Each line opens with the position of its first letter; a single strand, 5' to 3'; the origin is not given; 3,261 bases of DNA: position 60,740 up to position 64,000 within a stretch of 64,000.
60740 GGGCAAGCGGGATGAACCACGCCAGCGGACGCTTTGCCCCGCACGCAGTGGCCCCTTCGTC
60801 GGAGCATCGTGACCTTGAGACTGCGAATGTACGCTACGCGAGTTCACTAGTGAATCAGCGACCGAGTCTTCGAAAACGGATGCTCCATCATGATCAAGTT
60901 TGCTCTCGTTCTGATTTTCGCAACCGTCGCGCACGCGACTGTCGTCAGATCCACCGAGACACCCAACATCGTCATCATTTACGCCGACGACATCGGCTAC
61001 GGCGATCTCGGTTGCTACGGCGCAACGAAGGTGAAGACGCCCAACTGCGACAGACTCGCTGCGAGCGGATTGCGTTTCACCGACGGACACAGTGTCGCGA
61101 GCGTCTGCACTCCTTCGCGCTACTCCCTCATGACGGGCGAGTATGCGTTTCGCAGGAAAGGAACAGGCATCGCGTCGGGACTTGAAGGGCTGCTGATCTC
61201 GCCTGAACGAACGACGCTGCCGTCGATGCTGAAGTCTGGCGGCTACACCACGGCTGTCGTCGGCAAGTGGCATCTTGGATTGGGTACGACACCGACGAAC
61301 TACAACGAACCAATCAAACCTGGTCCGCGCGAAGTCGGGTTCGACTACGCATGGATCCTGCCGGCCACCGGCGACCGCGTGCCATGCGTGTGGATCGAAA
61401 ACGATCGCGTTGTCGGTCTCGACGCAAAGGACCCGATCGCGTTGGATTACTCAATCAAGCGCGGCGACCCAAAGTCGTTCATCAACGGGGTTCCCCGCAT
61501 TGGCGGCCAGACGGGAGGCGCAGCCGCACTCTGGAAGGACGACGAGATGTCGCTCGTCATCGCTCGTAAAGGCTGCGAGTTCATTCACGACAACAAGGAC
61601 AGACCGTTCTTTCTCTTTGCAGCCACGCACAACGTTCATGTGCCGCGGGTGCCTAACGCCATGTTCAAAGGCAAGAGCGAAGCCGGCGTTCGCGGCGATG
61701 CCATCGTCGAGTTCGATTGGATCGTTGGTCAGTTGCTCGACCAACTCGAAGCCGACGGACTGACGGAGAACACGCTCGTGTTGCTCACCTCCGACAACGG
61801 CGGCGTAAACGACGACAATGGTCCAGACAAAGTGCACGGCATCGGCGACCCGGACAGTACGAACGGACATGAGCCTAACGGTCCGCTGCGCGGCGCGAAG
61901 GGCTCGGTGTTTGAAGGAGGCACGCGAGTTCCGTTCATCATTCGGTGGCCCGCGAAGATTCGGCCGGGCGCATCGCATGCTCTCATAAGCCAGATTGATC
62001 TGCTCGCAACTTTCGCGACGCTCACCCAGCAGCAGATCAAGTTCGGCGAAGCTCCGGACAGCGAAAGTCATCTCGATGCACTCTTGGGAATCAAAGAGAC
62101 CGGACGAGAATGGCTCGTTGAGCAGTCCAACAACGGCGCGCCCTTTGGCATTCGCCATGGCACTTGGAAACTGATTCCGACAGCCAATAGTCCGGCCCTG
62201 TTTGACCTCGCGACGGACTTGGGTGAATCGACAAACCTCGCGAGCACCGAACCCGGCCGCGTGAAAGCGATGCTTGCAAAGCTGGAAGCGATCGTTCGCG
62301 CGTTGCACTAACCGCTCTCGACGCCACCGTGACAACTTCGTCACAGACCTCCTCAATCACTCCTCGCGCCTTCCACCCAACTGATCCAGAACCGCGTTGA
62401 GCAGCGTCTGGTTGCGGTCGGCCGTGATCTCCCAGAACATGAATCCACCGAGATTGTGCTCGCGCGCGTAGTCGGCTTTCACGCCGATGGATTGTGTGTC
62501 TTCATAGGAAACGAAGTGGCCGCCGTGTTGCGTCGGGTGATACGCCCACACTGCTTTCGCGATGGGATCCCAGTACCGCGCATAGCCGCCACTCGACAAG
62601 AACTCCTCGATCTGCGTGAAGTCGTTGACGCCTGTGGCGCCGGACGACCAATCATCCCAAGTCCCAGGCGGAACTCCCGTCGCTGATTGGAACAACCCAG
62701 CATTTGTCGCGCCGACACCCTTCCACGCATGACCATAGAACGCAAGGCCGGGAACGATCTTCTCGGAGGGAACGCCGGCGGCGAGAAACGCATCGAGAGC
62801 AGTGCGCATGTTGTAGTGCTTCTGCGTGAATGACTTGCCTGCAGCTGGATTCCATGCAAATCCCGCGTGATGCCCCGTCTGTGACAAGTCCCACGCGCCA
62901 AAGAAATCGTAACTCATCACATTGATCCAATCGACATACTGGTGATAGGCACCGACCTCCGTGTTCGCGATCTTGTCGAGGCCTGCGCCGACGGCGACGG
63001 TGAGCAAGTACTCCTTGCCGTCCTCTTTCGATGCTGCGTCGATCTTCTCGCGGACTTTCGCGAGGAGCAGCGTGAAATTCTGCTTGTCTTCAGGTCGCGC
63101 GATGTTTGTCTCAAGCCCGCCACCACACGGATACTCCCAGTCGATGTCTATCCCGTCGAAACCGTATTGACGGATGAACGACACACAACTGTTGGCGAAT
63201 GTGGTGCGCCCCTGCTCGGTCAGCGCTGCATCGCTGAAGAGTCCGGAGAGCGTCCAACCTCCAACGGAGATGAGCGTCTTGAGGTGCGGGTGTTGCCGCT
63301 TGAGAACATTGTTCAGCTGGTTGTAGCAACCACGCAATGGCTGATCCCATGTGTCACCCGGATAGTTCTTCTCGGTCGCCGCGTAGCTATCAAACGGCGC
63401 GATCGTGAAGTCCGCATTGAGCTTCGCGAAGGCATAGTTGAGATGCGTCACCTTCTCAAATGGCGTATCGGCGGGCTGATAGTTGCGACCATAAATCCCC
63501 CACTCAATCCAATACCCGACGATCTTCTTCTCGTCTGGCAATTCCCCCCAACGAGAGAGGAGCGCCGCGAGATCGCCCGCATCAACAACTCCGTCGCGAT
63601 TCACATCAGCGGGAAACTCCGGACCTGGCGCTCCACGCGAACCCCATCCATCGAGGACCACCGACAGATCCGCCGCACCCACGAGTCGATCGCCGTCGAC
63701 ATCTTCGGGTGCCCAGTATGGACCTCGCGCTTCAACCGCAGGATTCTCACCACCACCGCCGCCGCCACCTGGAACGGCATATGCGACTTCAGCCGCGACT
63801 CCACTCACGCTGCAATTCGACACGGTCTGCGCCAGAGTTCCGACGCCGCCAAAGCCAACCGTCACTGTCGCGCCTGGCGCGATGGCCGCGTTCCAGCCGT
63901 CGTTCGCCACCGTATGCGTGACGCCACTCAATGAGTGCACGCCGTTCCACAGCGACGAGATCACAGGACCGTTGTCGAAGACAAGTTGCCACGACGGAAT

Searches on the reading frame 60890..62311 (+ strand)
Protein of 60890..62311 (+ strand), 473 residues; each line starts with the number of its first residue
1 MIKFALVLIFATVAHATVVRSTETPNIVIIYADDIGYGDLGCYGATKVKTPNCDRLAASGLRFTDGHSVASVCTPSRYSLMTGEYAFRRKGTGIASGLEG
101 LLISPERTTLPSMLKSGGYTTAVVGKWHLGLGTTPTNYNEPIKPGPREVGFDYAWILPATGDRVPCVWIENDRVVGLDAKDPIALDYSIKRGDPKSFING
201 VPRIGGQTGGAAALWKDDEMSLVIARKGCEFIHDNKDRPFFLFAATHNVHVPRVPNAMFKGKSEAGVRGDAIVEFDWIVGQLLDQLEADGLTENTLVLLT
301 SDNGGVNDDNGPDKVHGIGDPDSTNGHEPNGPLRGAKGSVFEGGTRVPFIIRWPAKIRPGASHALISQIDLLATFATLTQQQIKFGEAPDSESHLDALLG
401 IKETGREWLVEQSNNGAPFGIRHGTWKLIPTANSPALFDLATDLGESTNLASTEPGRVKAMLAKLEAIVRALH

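Call 16: search_protein_families(library=pfam, proteins=[window:60890-62311:+], max_evalue=0.001)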
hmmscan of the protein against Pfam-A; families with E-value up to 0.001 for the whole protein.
window:60890-62311:+ (473 aa): 3 families
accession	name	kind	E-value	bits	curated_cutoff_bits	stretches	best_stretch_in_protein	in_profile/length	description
PF00884.28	Sulfatase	-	6.7e-51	173.8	25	1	25-379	1-299/301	Sulfatase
PF01663.27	Phosphodiest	-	1.9e-06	28.2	23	1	269-306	185-222/342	Type I phosphodiesterase / nucleotide pyrophosphatase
PF16347.10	SGSH_C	-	5e-05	23.9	29.3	1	339-453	10-134/154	N-sulphoglucosamine sulphohydrolase, C-terminal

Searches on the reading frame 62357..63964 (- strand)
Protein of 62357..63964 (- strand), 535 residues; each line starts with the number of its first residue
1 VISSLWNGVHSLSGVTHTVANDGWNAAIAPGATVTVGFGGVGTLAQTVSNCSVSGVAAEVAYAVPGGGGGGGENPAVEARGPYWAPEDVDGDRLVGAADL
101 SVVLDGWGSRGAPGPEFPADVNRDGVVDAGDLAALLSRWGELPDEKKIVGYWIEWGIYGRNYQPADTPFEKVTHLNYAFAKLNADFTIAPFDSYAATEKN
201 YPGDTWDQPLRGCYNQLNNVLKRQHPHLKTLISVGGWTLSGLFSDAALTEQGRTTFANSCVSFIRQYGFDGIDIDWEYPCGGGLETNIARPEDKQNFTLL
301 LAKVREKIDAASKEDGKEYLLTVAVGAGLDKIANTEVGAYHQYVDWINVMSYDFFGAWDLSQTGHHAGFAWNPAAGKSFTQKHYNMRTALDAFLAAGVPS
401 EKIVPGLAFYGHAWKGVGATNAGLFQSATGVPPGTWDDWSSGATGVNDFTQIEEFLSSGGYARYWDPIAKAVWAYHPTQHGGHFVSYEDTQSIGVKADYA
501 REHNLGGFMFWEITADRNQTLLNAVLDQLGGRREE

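Call 16: search_protein_families(library=pfam, proteins=[window:62357-63964:-], max_evalue=0.001)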
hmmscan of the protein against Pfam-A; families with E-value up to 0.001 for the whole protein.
window:62357-63964:- (535 aa): 3 families
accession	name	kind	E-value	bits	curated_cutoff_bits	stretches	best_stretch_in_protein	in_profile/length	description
PF00704.34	Glyco_hydro_18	-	1.2e-84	285.1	29.6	1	147-516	1-317/317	Glycosyl hydrolases family 18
PF00553.25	CBM_2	-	5e-07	30.4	24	1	2-56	44-99/101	Cellulose binding domain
PF00404.24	Dockerin_1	-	5.2e-06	27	22.9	1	87-135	2-52/57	Dockerin type I domain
